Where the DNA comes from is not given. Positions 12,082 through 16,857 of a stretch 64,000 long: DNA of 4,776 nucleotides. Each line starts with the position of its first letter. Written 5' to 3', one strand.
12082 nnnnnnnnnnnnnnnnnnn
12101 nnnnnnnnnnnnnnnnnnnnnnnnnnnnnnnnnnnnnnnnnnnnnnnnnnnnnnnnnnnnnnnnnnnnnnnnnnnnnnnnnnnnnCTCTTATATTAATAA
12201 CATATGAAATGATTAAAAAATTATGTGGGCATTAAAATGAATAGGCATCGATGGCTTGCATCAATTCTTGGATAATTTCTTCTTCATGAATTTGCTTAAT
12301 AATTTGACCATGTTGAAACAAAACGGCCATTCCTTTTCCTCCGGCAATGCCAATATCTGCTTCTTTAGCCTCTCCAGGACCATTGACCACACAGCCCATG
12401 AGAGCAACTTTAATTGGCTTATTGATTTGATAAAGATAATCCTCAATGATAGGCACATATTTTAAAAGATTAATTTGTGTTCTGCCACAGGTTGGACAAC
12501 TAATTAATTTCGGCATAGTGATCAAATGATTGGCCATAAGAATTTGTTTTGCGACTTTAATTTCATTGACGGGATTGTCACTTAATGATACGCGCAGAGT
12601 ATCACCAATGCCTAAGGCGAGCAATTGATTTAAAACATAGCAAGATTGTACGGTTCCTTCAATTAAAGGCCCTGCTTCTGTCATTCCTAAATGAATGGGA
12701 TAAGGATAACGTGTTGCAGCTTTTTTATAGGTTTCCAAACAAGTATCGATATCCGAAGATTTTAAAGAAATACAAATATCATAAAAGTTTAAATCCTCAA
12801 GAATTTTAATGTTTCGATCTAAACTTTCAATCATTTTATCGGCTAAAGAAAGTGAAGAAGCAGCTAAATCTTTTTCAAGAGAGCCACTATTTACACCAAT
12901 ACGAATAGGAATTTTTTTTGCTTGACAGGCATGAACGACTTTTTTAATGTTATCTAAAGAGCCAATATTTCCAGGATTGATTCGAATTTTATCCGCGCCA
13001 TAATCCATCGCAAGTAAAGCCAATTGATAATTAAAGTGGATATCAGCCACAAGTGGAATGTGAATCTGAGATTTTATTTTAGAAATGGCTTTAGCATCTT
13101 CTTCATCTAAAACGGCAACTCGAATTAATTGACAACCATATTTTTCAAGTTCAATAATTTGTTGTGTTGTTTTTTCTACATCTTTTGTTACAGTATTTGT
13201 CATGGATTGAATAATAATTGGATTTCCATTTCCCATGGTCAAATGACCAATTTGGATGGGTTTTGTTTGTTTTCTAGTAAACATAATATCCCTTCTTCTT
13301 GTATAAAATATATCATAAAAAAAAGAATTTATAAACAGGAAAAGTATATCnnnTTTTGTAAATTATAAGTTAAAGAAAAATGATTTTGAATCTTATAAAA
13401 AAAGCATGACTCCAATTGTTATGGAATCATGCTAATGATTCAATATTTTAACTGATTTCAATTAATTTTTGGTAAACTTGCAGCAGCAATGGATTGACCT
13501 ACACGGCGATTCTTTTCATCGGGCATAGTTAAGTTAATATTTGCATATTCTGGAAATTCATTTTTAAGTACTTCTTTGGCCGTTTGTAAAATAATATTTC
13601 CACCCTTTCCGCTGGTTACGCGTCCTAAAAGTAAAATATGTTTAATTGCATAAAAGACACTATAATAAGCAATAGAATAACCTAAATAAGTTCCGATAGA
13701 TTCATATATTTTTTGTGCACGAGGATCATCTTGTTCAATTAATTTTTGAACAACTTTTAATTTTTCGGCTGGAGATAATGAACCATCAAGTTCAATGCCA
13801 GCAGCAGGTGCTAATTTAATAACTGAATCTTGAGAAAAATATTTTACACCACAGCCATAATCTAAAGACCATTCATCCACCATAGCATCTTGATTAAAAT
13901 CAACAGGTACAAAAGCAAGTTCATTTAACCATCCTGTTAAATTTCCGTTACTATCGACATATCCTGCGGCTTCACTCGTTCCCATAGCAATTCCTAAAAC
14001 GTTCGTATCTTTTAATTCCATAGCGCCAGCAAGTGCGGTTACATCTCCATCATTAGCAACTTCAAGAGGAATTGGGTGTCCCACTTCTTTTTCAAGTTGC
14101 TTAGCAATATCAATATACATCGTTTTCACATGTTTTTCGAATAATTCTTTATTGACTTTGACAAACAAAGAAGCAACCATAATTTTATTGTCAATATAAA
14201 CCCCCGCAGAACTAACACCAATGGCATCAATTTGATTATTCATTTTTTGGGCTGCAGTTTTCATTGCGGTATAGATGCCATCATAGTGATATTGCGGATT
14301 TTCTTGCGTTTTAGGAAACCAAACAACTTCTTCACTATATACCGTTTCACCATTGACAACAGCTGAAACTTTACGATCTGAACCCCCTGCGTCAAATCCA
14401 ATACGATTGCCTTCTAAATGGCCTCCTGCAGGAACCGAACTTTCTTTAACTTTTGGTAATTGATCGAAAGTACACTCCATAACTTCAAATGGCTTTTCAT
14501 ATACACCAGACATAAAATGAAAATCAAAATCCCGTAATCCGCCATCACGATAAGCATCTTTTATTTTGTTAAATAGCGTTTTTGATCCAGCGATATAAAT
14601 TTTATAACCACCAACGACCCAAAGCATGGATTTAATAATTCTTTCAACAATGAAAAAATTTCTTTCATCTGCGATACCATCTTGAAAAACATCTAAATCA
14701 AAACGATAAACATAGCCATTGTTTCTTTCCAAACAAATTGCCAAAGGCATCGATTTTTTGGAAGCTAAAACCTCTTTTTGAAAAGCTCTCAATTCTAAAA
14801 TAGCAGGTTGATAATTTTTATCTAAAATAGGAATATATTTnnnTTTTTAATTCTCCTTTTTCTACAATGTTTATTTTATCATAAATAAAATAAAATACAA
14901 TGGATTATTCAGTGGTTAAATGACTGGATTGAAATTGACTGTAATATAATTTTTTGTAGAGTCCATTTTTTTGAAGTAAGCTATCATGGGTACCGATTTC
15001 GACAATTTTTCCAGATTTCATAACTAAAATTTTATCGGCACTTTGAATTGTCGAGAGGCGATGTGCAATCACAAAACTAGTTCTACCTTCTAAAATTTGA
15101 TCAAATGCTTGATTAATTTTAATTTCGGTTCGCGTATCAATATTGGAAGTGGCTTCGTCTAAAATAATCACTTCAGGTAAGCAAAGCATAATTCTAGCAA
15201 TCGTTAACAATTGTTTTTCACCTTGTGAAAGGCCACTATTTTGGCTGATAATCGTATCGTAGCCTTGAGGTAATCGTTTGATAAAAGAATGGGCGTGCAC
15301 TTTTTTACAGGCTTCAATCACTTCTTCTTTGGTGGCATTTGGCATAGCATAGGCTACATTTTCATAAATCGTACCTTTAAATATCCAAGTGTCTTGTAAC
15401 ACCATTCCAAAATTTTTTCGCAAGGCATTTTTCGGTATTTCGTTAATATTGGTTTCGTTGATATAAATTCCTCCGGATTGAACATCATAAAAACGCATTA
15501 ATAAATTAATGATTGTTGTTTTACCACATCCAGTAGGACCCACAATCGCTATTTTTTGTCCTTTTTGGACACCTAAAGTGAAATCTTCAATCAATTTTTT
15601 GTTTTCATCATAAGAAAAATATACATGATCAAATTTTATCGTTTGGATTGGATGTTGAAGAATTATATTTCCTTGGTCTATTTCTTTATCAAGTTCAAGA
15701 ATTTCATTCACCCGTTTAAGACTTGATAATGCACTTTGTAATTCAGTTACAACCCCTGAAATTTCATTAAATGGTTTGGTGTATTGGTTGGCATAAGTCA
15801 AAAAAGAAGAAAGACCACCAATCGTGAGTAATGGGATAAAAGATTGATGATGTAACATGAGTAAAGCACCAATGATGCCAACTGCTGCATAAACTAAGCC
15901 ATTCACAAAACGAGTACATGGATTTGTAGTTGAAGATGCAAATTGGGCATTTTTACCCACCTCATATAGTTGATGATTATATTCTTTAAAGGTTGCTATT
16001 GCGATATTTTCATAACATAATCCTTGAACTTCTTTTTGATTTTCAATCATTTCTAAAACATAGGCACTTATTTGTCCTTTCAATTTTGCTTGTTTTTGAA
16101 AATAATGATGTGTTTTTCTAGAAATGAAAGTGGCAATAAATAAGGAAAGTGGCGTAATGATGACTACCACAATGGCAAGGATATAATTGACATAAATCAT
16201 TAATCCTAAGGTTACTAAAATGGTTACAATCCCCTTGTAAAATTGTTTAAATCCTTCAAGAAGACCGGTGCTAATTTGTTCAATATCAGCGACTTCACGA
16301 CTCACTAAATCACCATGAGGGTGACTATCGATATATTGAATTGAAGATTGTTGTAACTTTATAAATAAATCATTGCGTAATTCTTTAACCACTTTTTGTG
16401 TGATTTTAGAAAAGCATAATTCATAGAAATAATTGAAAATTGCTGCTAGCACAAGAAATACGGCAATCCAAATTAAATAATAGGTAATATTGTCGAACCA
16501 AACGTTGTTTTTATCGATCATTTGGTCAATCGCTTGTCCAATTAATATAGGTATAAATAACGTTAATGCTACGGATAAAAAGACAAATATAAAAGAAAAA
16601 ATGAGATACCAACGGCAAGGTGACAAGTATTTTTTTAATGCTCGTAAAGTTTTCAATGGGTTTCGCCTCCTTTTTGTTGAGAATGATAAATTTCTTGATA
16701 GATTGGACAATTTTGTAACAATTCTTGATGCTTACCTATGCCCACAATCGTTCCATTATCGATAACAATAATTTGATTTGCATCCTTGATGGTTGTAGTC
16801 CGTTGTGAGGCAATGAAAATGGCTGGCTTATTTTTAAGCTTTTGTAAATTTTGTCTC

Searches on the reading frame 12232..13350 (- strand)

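Call 74: search_protein_families(library=pfam, proteins=[window:12232-13350:-], max_evalue=0.00001)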
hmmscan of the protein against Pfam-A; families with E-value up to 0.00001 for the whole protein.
window:12232-13350:- (372 aa): 1 family
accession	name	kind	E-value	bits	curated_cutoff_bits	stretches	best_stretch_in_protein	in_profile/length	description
PF04551.19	GcpE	-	4.3e-136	453.9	32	1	29-368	1-342/343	GcpE protein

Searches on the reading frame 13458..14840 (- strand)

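Call 47: search_protein_families(library=pfam, proteins=[window:13458-14840:-], max_evalue=0.001)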
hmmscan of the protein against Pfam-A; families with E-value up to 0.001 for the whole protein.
window:13458-14840:- (460 aa): 1 family
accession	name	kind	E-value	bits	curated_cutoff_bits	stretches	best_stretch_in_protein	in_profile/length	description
PF00480.26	ROK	-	4.5e-09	36.7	22.9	1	147-432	2-269/294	ROK family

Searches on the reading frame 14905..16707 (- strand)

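Call 47: search_protein_families(library=pfam, proteins=[window:14905-16707:-], max_evalue=0.001)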
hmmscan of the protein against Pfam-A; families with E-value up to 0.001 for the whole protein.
window:14905-16707:- (600 aa): 6 families
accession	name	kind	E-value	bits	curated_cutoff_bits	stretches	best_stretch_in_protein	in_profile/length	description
PF00664.28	ABC_membrane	-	1.4e-44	153.2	28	1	35-312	1-273/274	ABC transporter transmembrane region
PF00005.33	ABC_tran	-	5.3e-29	102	25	1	374-521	2-137/137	ABC transporter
PF13748.11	ABC_membrane_3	-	1.3e-05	25.2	27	1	24-209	1-173/237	ABC transporter transmembrane region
PF02463.25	SMC_N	-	0.00015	21.7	40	0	492-564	136-212/220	RecF/RecN/SMC N terminal domain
PF13401.12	AAA_22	-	0.00033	21.4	27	0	386-443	8-33/130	AAA domain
PF13476.12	AAA_23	-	0.00079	20.5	27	0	375-403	16-39/201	AAA domain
